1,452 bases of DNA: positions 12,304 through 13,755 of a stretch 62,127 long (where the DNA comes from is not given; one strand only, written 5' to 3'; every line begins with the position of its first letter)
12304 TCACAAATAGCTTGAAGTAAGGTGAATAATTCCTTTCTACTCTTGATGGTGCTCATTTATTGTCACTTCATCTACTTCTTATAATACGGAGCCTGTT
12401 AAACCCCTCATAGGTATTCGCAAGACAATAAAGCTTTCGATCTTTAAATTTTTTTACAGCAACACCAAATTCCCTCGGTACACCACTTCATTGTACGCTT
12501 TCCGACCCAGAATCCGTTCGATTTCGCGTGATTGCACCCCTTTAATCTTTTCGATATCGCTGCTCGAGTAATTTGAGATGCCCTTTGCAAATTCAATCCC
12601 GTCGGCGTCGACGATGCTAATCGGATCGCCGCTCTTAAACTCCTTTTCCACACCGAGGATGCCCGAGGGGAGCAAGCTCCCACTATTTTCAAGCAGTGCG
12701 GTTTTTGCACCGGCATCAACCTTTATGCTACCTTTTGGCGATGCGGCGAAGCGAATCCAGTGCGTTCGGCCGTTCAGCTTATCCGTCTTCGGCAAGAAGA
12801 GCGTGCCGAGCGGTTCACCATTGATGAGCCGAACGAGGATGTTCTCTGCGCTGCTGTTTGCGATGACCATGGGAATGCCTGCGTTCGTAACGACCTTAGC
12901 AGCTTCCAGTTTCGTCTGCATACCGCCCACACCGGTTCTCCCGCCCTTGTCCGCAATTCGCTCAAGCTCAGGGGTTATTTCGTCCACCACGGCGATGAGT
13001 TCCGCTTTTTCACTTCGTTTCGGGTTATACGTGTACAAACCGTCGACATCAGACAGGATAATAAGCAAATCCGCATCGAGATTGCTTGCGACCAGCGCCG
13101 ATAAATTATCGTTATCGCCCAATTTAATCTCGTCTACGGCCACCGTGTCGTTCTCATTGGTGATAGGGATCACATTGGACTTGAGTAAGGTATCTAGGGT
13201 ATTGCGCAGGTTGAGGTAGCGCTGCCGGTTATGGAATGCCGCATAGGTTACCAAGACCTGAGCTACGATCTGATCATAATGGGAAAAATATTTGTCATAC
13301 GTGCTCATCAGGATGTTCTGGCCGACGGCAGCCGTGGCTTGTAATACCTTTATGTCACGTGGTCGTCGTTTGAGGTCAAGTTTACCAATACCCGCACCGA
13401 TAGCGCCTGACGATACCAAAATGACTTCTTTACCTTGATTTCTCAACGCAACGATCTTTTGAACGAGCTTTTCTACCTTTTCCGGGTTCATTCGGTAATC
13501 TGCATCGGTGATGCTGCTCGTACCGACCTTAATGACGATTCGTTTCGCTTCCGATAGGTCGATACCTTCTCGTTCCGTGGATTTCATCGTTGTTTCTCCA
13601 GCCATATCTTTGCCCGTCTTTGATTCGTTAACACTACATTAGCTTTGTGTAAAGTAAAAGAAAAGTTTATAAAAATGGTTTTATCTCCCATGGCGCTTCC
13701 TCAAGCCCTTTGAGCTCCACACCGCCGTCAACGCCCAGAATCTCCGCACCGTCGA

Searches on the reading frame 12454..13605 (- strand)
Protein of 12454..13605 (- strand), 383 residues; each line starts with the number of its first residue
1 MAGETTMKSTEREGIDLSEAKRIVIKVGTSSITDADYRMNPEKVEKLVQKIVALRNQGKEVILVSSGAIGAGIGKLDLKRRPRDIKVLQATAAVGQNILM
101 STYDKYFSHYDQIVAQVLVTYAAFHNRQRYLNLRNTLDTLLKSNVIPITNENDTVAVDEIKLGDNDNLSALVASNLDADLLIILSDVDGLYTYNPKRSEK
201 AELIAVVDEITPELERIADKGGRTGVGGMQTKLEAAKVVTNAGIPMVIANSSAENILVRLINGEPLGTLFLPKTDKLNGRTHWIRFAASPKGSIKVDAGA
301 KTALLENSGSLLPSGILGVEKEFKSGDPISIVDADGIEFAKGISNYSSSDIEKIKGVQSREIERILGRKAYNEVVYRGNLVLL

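Call 4: search_protein_families(library=pfam, proteins=[window:12454-13605:-], max_evalue=1)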
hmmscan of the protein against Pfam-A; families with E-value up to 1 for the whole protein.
window:12454-13605:- (383 aa): 4 families
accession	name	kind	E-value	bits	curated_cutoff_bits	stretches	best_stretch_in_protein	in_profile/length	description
PF00696.33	AA_kinase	-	6.5e-45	154.1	24.9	1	21-250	1-234/234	Amino acid kinase family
PF01472.26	PUA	-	1.3e-17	63.9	24.8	1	292-366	1-74/74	PUA domain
PF25176.1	DUF7831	-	0.017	15.4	27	1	31-89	60-116/118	Family of unknown function (DUF7831)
PF04312.18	DUF460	-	0.094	12.9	28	1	11-54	58-101/135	Protein of unknown function (DUF460)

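Call 24: find_related_loci(query=window:12454-13605:-, collection=genome_contigs, flank=6000)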
Query window:12454-13605:- (383 aa) in genome_contigs; peptide patterns used: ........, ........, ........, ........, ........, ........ (x = any residue, [..] = any of these).
313 stretches matched a pattern; 233 encode a relative of the query (tblastn E <= 1e-3); the best 80 are kept; 80 distinct loci.
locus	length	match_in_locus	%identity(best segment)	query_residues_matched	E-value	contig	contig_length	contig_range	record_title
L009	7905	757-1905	81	1-383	0e+0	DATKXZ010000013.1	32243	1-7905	MAG TPA_asm: Desulfobacteria bacterium isolate SMAG_U14206 k141_2103055, whole genome shotgun sequence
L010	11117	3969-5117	74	1-383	0e+0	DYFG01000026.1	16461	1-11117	MAG TPA_asm: Nitrosotalea sp. isolate BE2011_44_29 Afr_mines_BE2011_974_length_16461_cov_14_806047, whole genome shotgun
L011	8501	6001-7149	74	1-383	0e+0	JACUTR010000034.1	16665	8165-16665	MAG: Methanophagales archaeon isolate Kmv05 NODE_1699_length_16665_cov_8.806020, whole genome shotgun sequence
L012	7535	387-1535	73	1-383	0e+0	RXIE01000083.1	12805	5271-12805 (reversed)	MAG: Methanophagales archaeon ANME-1-THS DGJ9_scaffold_3895, whole genome shotgun sequence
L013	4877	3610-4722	74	16-383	0e+0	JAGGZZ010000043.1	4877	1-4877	MAG: Methanophagales archaeon isolate AUK217 PB_MBMC_171_c_000000000282, whole genome shotgun sequence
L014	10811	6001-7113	74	16-383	4e-180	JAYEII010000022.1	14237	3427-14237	MAG: Methanobacteriota archaeon isolate MAG195 MAG195_22, whole genome shotgun sequence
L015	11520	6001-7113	71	16-383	5e-178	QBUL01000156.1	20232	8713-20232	ANME-1 cluster archaeon GoMg1 GOMG1_34, whole genome shotgun sequence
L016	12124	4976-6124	70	1-383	2e-176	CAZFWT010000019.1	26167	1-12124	MAG TPA_asm: uncultured Halobacteria archaeon isolate SRP178699_co2_296 genome assembly, contig: NODE_1063_length_26167_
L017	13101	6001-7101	72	10-379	3e-175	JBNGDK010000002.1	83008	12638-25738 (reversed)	MAG: Candidatus Methanospirareceae archaeon isolate E05-026 bin11.fa-2, whole genome shotgun sequence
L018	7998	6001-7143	71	1-381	1e-174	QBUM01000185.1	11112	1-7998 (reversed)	ANME-1 cluster archaeon GoMg2 GOMG2_67, whole genome shotgun sequence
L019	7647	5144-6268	72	16-383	2e-171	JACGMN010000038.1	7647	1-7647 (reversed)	MAG: Methanophagales archaeon isolate ANME-1-LC k127_1900744, whole genome shotgun sequence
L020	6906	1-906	74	82-383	3e-144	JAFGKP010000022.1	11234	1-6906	MAG: Methanomicrobia archaeon isolate Zod_Metabat.342 k87_2067887, whole genome shotgun sequence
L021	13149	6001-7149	70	1-383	9e-174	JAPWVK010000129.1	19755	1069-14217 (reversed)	MAG: Methanophagales archaeon isolate SB_Co_68 SB_Co_68_000000000129, whole genome shotgun sequence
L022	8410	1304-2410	50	17-383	6e-113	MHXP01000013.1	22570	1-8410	MAG: Planctomycetes bacterium GWA2_39_15 gwa2_scaffold_10988, whole genome shotgun sequence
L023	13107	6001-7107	48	17-383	6e-112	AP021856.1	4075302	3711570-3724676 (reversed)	Candidatus Brocadia pituitae DNA, complete genome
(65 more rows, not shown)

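Call 32: find_encoding_contigs(protein=window:12454-13605:-, flank=6000, max_places=8)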
Protein window:12454-13605:- (383 aa): no gene with exactly this product is on record in the collection.
